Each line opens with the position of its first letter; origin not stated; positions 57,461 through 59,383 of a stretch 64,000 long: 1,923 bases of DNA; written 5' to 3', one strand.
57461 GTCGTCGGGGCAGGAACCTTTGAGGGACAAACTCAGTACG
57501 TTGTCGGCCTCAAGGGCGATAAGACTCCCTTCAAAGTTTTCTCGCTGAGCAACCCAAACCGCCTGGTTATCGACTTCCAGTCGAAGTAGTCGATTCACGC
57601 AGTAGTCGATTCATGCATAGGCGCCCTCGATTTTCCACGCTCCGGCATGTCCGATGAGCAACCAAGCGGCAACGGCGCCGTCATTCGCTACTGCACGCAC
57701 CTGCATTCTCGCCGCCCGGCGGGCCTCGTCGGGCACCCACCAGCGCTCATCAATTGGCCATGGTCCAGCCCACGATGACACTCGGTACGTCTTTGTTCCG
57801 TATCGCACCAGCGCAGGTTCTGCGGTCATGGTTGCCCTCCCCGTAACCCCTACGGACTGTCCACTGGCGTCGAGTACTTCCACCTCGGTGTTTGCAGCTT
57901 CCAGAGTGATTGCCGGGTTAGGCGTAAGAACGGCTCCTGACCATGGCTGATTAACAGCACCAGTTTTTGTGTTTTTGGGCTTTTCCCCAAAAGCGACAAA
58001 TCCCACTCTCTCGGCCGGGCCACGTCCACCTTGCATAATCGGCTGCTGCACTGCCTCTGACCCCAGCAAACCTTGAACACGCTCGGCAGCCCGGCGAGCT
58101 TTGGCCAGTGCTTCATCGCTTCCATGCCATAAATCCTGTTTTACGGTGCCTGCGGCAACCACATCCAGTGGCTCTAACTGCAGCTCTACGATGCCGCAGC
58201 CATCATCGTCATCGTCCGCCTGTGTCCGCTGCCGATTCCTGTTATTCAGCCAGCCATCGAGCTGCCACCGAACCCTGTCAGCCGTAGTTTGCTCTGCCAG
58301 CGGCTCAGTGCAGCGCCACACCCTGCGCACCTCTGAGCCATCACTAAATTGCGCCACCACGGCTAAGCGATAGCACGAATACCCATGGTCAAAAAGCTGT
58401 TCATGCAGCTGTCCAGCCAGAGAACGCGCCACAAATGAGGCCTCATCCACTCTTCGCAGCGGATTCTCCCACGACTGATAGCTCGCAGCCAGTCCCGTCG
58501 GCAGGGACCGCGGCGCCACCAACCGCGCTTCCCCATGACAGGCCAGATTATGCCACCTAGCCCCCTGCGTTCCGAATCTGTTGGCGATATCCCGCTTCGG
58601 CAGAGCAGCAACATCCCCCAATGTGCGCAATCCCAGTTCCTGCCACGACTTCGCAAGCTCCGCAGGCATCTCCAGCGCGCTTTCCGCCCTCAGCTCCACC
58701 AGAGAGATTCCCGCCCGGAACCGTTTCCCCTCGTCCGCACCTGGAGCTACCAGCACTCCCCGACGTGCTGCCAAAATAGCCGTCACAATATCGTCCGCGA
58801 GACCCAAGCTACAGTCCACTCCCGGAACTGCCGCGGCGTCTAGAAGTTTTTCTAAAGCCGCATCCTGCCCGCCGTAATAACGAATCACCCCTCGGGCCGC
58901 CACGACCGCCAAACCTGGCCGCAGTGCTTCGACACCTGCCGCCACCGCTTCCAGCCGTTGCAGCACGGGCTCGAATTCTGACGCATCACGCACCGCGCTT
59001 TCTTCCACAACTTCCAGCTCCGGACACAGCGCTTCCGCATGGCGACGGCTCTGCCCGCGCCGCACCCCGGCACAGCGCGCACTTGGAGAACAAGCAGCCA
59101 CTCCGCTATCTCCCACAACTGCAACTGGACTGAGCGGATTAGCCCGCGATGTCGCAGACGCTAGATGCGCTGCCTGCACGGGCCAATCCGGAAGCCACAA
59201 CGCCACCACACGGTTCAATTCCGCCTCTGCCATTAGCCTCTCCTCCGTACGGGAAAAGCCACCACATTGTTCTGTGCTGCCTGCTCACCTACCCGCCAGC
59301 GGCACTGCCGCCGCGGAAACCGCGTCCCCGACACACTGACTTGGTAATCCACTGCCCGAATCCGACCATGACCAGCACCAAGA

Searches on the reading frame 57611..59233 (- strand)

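Call 58: search_protein_families(library=pfam, proteins=[window:57611-59233:-], max_evalue=0.00001)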
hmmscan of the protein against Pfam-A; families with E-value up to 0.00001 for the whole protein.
window:57611-59233:- (540 aa): 1 family
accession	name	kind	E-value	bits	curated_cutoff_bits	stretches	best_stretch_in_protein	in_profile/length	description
PF00817.25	IMS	-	1.2e-10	42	23.2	1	23-156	6-147/148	impB/mucB/samB family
